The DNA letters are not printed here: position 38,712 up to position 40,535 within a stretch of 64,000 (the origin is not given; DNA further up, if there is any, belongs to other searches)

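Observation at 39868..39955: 80-nt MITE with 14-bp TIRs and TTRA target duplication inserted in frame in the heme d1 gene nirN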

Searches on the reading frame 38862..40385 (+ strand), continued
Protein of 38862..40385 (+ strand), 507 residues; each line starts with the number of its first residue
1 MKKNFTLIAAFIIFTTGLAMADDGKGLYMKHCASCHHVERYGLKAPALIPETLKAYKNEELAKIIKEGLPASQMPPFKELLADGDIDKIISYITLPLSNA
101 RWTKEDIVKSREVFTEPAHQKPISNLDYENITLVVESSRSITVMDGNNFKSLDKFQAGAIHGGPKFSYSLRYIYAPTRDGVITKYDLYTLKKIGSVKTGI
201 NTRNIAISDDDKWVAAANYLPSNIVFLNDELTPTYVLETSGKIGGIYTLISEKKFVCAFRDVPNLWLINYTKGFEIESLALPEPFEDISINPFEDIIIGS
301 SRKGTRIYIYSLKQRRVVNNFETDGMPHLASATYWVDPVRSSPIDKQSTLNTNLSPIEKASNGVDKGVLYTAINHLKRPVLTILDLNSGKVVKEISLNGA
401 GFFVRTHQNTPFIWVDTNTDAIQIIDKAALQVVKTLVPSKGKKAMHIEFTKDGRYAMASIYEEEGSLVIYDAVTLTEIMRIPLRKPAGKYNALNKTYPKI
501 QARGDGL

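Call 60: search_solved_structures(query=window:38862-40382:+, show_alignments=1, max_evalue=1e-20)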
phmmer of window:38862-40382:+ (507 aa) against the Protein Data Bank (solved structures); distinct sequences matched with E-value up to 1e-20: 1.
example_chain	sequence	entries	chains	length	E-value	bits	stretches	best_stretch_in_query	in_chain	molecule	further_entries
6rtd_A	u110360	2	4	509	4.5e-94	319.3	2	23-336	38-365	Cytochrome c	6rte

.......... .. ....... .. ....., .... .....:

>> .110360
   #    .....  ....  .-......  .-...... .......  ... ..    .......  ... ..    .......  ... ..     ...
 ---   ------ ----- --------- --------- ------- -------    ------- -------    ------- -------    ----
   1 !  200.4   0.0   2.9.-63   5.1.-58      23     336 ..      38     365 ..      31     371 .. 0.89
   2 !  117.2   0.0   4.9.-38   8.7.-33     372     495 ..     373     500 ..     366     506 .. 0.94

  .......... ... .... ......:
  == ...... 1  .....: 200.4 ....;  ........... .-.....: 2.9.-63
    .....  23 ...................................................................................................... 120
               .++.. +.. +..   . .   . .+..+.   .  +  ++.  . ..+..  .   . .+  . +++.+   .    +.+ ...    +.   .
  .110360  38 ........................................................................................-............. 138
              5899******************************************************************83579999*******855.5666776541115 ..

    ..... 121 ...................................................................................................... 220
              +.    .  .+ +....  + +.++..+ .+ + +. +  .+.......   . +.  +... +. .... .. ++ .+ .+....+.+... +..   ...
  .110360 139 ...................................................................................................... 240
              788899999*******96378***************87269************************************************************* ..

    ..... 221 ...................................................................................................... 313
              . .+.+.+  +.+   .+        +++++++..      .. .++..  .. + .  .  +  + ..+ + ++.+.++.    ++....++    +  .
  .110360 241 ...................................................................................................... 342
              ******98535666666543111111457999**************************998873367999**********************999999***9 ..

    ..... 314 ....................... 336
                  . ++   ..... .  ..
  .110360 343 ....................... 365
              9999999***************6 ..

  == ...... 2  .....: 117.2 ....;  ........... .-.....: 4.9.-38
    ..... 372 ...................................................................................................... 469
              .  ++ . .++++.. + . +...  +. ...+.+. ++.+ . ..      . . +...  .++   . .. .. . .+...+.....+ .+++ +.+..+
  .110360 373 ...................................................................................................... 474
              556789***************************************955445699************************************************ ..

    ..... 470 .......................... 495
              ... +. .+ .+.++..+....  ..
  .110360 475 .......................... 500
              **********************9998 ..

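Call 68: predict_structure(alignment_id=A2)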
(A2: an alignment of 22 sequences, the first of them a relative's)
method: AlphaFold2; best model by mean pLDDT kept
length: 507 residues; sequences in the alignment: 22
mean_pLDDT: 81.4   pTM: 0.77
mean pLDDT of the five models: 81.4, 81.2, 79.7, 79.4, 79.0
residues with pLDDT >= 90: 254; 70-90: 141; 50-70: 54; < 50: 58
segments of 3 or more residues with pLDDT < 50: 14-21, 36-51, 339-366, 504-507
pLDDT, mean of each block of 10 residues (from residue 1): 65 47 70 54 42 68 78 69 86 67 85 74 88 87 93 90 87 89 94 90 89 92 92 93 90 94 95 95 93 92 93 95 90 75 33 40 52 93 92 95 88 94 95 97 92 92 93 96 84 62 46
secondary structure, 60 per line:
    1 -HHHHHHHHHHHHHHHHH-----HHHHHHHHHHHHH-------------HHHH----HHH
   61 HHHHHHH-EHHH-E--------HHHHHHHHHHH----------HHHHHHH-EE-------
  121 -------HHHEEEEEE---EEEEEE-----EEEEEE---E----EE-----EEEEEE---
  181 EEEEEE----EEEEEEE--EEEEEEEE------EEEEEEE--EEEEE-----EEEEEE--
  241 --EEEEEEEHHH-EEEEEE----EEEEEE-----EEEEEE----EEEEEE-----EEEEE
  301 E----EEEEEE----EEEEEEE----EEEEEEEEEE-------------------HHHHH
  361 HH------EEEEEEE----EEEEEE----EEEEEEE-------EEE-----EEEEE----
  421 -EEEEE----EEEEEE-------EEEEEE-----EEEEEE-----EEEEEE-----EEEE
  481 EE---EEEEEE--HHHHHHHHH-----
elements in order: H2-18 H24-36 H50-53 H58-67 H83-93 H104-110 E131-136 E140-145 E151-156 E172-177 E181-186 E191-197 E200-207 E214-220 E223-227 E233-238 E243-249 E254-259 E264-269 E275-280 E285-290 E296-301 E306-311 E316-322 E327-336 H356-362 E369-375 E380-385 E390-396 E404-406 E412-416 E422-426 E431-436 E444-449 E455-460 E466-471 E477-482 E486-491 H494-502
